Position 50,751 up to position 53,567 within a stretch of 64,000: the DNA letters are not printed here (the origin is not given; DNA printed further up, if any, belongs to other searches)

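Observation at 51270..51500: HNH endonuclease domain embedded in an MrfA/DUF1998 helicase: a possible self-contained incision-unwinding-resection repair system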

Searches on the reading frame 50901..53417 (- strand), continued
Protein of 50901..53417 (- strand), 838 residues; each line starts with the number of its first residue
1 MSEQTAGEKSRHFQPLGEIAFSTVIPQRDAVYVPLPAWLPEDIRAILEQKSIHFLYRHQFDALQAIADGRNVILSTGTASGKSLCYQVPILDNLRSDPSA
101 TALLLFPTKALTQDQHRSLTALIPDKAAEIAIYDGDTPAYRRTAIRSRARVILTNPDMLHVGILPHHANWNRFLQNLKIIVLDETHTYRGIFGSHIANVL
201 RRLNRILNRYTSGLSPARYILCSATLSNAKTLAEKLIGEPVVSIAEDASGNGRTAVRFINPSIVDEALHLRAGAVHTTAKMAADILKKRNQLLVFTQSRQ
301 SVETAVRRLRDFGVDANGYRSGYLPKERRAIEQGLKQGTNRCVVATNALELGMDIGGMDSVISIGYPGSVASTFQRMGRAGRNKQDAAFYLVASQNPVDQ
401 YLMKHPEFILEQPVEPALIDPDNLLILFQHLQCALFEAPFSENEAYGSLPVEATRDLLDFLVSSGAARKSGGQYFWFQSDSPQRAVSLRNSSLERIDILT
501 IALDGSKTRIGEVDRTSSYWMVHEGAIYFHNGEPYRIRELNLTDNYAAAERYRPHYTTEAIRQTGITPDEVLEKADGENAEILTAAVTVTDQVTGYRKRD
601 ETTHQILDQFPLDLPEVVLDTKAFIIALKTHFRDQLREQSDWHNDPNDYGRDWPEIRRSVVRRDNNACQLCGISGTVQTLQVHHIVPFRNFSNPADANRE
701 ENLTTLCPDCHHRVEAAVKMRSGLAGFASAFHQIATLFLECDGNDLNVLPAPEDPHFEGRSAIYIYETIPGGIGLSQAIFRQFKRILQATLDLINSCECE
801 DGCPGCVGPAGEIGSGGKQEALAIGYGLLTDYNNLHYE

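Call 65: get_annotated_region(hit=H17, flank=4000)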
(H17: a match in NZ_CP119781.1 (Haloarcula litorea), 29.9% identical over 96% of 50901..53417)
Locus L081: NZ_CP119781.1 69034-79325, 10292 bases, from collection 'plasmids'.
description: Haloarcula litorea strain GDY20 plasmid unnamed2, complete sequence
organism: Haloarcula litorea (NCBI taxid 3032579)
taxonomy: Archaea; Euryarchaeota; Halobacteria; Halobacteriales; Haloarculaceae; Haloarcula; Haloarcula litorea
host: -; source: cell culture,sediment; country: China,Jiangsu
typing (MOB-suite, as given by PLSDB): non-mobilizable; mating-pair formation MPF_T
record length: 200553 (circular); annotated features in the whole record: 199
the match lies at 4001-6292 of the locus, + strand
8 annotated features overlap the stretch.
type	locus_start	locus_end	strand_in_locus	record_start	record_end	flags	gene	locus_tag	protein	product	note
CDS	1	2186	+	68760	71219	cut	-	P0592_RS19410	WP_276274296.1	DEAD/DEAH box helicase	-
CDS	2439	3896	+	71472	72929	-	-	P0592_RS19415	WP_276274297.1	ribonuclease H-like domain-containing protein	-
CDS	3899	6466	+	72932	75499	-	-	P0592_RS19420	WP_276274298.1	DEAD/DEAH box helicase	-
CDS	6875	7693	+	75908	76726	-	-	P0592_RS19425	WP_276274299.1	ParA family protein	-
CDS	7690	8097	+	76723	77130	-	-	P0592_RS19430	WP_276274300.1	hypothetical protein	-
CDS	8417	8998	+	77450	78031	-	-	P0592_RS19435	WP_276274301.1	hypothetical protein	-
CDS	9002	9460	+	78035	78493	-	-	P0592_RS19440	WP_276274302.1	hypothetical protein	-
CDS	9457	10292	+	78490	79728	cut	-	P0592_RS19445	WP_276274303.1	phage integrase SAM-like domain-containing protein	-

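Call 66: search_protein_families(library=pfam, proteins=[L081:3899-6466:+, L081:2439-3896:+], max_evalue=0.001)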
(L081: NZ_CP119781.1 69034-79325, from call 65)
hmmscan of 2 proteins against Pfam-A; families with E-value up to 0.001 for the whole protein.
L081:3899-6466:+ (855 aa): 6 families
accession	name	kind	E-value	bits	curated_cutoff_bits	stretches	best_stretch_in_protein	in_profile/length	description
PF00270.35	DEAD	-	1.9e-25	90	26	1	88-258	2-162/167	DEAD/DEAH box helicase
PF09369.15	MZB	-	1.4e-17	64.6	24.2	1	716-798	1-80/80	MrfA Zn-binding domain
PF00271.37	Helicase_C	-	1.6e-13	51.3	23.5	1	326-431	13-108/110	Helicase conserved C-terminal domain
PF04851.21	ResIII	-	3.1e-11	43.9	22.5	1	88-256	6-162/164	Type III restriction enzyme, res subunit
PF22982.3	WHD_HRQ1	-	1.5e-06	29.6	27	1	468-509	1-41/70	ATP-dependent helicase HRQ1, winged helix domain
PF00176.29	SNF2-rel_dom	-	0.00092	18.8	24.9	0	112-220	29-136/290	SNF2-related domain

L081:2439-3896:+ (485 aa): 4 families
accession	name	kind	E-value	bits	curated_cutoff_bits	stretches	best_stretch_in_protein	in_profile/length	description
PF13482.12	RNase_H_2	-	1.2e-17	64.8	22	1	280-458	1-163/165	RNase_H superfamily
PF14520.12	HHH_5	-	2.3e-10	41.2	27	1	206-256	5-55/57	Helix-hairpin-helix domain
PF00633.29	HHH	-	1.1e-05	25.4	24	0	228-254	3-29/30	Helix-hairpin-helix motif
PF12826.13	HHH_2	-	2e-05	25.1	27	1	210-254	10-53/64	Helix-hairpin-helix motif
